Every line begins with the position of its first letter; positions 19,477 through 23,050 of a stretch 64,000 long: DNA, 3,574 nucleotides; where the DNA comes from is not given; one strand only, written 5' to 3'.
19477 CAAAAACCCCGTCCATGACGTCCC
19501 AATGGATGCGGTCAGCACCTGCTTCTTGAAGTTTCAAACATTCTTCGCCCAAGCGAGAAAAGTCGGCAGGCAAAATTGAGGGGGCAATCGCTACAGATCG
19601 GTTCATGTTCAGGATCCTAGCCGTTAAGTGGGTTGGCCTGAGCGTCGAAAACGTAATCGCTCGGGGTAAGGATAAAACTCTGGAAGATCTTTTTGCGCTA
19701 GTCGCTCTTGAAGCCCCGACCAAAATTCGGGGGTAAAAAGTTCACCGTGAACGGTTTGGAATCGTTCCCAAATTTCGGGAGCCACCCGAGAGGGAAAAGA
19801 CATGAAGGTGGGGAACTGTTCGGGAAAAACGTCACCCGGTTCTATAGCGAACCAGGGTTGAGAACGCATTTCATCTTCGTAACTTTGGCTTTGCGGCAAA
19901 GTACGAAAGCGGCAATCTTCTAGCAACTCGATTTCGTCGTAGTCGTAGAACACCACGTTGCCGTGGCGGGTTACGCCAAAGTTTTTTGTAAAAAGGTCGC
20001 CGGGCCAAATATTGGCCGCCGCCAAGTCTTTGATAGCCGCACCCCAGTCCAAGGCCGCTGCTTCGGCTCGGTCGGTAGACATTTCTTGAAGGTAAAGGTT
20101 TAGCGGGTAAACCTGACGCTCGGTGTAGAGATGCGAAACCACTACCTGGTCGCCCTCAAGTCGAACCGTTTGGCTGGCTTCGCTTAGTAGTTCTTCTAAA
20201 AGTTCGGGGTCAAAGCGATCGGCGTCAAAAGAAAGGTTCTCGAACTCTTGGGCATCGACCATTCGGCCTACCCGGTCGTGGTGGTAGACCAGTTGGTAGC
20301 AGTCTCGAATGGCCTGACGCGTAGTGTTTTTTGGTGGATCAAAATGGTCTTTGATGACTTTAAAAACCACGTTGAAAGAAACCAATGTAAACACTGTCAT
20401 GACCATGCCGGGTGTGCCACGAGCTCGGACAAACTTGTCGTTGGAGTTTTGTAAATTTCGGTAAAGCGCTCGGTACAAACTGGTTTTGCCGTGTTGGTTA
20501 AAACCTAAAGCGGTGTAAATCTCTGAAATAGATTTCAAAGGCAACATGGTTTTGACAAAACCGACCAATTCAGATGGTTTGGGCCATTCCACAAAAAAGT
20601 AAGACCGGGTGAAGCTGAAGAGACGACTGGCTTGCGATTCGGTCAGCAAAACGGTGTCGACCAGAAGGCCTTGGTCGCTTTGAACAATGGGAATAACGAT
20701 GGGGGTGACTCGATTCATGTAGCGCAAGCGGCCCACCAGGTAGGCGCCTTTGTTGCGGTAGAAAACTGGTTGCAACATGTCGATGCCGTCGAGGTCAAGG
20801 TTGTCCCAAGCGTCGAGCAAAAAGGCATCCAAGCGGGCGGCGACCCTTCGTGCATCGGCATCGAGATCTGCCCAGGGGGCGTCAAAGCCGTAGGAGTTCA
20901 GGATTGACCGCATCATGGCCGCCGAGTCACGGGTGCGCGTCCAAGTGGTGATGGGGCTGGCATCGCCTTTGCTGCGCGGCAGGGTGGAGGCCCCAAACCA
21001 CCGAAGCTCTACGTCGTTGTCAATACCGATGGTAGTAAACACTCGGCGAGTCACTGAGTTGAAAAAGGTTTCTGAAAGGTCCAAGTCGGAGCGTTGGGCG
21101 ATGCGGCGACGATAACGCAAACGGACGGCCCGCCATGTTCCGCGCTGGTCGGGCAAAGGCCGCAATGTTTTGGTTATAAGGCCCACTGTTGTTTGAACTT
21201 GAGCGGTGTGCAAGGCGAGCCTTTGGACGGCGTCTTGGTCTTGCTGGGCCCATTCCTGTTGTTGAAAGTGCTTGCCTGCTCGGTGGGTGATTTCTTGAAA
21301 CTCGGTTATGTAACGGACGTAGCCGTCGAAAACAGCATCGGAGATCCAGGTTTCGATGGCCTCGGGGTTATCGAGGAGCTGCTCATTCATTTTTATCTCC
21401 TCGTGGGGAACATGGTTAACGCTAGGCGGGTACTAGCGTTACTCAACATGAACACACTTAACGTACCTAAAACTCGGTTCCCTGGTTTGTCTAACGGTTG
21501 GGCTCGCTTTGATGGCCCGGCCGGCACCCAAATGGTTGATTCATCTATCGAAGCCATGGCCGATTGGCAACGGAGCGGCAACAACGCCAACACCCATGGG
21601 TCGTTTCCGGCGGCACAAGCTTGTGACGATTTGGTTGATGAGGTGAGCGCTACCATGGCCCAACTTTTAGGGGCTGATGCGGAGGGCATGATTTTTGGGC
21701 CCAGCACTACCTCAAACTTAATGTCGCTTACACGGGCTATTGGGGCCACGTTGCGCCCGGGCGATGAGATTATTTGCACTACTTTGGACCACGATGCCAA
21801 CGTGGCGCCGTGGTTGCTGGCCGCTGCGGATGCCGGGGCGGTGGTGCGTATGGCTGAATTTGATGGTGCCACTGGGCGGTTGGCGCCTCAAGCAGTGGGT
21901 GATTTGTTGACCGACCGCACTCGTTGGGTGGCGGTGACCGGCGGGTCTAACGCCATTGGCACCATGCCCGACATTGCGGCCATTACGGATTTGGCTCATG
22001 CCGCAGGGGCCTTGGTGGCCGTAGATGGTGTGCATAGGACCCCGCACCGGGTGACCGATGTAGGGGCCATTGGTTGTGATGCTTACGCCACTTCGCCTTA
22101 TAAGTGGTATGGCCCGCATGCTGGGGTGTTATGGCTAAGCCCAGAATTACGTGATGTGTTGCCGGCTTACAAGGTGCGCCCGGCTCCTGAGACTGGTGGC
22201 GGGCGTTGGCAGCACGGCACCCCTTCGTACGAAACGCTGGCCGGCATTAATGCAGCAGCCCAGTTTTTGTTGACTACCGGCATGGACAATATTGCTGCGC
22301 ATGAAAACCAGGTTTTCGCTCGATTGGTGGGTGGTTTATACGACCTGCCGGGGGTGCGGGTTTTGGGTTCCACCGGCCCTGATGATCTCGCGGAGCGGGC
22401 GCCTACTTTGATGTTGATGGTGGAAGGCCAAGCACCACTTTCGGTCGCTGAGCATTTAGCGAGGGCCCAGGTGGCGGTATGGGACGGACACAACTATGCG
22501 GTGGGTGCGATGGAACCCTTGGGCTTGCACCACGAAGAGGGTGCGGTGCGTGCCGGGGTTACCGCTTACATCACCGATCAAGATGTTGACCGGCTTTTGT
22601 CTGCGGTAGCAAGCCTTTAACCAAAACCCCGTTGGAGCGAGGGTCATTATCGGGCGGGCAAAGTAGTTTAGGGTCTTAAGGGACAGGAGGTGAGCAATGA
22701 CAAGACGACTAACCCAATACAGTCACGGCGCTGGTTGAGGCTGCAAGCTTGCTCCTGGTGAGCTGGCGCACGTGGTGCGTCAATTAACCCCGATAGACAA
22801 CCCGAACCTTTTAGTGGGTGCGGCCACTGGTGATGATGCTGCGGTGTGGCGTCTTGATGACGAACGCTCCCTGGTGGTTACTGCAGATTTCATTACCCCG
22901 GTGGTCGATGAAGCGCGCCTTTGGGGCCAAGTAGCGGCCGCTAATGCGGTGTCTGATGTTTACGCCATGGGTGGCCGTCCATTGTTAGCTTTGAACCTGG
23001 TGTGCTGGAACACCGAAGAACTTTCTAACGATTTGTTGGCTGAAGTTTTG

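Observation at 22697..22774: SelD is a selenoprotein missed by the ORF caller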

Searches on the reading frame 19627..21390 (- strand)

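Call 6: search_protein_families(library=ncbifam, proteins=[window:19627-21390:-])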
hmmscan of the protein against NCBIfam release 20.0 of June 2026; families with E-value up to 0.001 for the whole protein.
window:19627-21390:- (588 aa): 1 family
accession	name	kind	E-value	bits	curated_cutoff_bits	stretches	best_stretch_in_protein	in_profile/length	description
NF002804.0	PRK02946.1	equivalog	9.5e-200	665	488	1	11-584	7-577/582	bifunctional isocitrate dehydrogenase kinase/phosphatase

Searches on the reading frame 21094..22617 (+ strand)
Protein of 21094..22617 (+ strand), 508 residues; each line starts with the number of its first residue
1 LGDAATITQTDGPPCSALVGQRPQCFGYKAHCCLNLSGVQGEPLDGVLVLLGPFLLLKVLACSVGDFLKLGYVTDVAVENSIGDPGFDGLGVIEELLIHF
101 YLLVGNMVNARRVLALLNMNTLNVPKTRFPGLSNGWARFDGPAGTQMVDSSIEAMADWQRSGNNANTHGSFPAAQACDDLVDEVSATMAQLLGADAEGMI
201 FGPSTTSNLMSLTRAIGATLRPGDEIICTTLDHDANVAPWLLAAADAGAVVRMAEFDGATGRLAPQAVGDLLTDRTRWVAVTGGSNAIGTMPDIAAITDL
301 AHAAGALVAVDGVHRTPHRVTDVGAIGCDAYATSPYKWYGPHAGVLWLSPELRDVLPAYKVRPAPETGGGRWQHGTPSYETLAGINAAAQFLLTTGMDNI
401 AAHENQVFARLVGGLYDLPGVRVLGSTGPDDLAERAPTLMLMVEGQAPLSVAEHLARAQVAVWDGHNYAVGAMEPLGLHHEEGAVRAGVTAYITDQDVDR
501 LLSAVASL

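Call 6: search_protein_families(library=ncbifam, proteins=[window:21094-22617:+])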
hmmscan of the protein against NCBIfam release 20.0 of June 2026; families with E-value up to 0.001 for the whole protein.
window:21094-22617:+ (508 aa): 23 families
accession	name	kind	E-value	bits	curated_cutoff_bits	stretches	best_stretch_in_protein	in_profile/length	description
TIGR01976.1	am_tr_V_VC1184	hypoth_equivalog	4.7e-112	375.2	352.35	1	126-505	7-401/401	cysteine desulfurase-like protein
TIGR01979.1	sufS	subfamily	7.6e-51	173.2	475.1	1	139-506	22-396/403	SufS family cysteine desulfurase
NF041166.1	f2_encap_cargo1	exception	5.5e-48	164.5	800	1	139-507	249-622/623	family 2A encapsulin nanocompartment cargo protein cysteine desulfurase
NF006791.0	PRK09295.1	equivalog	1.1e-39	136.7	661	1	138-505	26-398/406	cysteine desulfurase SufS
TIGR03392.1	FeS_syn_CsdA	equivalog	1.9e-37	129.4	493.6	1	126-506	7-390/398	cysteine desulfurase CsdA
NF008126.0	PRK10874.1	equivalog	1.2e-35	123.4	607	1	126-506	10-393/401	cysteine desulfurase CsdA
TIGR01977.1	am_tr_V_EF2568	hypoth_equivalog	6.2e-24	84.7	377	2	149-312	14-174/376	cysteine desulfurase family protein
NF040779.1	Sec_lyase_SclA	exception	1.2e-19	70.5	525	2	147-316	12-177/378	selenocysteine lyase SclA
TIGR03402.1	FeS_nifS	equivalog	2.8e-18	65.9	530.75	1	140-505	4-366/379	cysteine desulfurase NifS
TIGR03235.1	DNA_S_dndA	equivalog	2.2e-16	60.1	480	1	140-423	3-284/353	cysteine desulfurase DndA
NF010611.0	PRK14012.1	equivalog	2.5e-13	49.8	548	1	144-499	14-369/406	IscS subfamily cysteine desulfurase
NF002806.0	PRK02948.1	subfamily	3.2e-12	46.1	304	1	145-474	10-329/381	IscS subfamily cysteine desulfurase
TIGR02006.1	IscS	equivalog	3.8e-10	39.3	643.2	1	149-448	17-311/402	IscS subfamily cysteine desulfurase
NF005871.0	PRK07811.1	equivalog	2.1e-07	29.8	513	1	194-345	71-215/389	cystathionine gamma-synthase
TIGR03403.1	nifS_epsilon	equivalog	5.4e-07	28.7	587.7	1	223-471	90-327/382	NifS family cysteine desulfurase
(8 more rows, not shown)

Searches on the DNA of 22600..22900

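Call 19: search_rna_families(source=window, start=22600, end=22900, threshold=evalue, max_evalue=10)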
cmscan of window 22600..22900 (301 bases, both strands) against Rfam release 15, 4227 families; matches with E-value up to 10: 1.
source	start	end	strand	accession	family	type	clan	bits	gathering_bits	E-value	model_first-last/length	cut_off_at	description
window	22600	22685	-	RF02288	TtnuCD11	Gene; snRNA; snoRNA; CD-box;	-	11.2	70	4.2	1-74/74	no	Tetrahymena snoRNA TtnuCD11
